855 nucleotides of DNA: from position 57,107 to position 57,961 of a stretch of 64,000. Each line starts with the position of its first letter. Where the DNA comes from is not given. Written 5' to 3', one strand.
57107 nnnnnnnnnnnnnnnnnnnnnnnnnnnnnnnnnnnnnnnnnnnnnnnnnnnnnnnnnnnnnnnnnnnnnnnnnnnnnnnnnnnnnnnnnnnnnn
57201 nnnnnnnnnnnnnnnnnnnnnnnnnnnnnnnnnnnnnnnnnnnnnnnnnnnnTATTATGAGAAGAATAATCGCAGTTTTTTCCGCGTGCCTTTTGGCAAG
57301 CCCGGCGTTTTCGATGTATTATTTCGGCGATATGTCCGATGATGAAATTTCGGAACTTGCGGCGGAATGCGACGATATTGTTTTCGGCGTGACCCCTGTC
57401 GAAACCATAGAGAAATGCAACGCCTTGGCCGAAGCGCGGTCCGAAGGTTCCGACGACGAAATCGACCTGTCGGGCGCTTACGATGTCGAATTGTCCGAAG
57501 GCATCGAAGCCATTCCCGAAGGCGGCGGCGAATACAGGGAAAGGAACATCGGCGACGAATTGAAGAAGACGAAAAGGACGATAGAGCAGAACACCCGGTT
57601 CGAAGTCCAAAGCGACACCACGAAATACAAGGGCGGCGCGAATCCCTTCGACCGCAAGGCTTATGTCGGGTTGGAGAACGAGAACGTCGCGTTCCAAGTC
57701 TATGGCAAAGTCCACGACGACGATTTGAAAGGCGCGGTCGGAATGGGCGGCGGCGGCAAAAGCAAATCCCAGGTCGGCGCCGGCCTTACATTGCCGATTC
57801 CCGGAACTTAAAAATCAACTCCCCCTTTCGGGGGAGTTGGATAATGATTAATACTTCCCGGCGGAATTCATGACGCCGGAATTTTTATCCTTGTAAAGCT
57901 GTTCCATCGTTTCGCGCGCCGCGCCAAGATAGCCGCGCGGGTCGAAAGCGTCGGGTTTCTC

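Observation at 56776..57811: Orphan type IV pilin with an unusual +1 arginine, ~43 kb from the pilus machinery, paired with an acidic secreted protein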

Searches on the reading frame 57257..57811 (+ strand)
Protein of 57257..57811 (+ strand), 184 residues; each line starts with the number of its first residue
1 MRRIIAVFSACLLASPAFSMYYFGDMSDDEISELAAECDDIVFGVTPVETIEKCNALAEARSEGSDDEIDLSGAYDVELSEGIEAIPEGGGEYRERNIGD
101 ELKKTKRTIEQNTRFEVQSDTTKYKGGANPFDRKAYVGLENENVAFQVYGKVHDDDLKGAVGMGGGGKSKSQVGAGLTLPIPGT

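Call 4: search_protein_families(library=pfam, proteins=[window:57257-57811:+], max_evalue=10)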
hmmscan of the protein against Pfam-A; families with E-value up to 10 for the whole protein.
window:57257-57811:+ (184 aa): 1 family
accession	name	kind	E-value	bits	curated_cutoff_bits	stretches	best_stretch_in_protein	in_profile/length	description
PF00477.22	LEA_5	-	0.0053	17.6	40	1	25-101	5-75/109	Small hydrophilic plant seed protein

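Call 5: search_protein_families(library=ncbifam, proteins=[window:57257-57811:+], max_evalue=10)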
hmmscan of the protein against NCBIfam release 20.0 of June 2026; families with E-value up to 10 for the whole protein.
window:57257-57811:+ (184 aa): 0 families

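Call 56: find_homologous_proteins(query=window:57257-57808:+, max_evalue=0.001)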
Query window:57257-57808:+ (184 aa): 2 proteins with E <= 0.001 among 175 candidates.
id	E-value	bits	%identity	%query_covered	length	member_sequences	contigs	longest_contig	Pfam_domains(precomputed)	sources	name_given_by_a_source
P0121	1.2e-102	360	100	90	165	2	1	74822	-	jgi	jgi:hypothetical protein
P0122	4.7e-30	123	46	100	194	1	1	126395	-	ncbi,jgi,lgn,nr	ncbi:MAG: hypothetical protein LBH81_00450 [Rickettsiales bacterium]|jgi:hypothetical protein|nr:hyp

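Call 85: search_protein_families(library=phrogs, proteins=[window:57257-57808:+], max_evalue=0.01)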
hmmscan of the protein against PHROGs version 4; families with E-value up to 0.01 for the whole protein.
window:57257-57808:+ (184 aa): 0 families

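Call 90: predict_structure(alignment_id=A3)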
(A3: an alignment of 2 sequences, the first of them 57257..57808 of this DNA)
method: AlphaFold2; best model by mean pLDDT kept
length: 184 residues; sequences in the alignment: 2
mean_pLDDT: 32.7   pTM: 0.21
mean pLDDT of the five models: 32.7, 32.0, 31.7, 31.4, 29.9
residues with pLDDT >= 90: 0; 70-90: 0; 50-70: 0; < 50: 184
segments of 3 or more residues with pLDDT < 50: 1-184
pLDDT, mean of each block of 10 residues (from residue 1): 29 25 39 37 33 41 34 23 26 34 42 34 34 35 31 33 29 32 30
secondary structure, 60 per line:
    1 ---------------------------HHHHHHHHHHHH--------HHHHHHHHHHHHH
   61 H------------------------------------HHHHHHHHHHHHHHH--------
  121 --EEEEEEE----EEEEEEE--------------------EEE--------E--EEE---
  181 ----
elements in order: H28-39 H48-61 H98-112 E123-129 E134-140 E161-163 E175-177
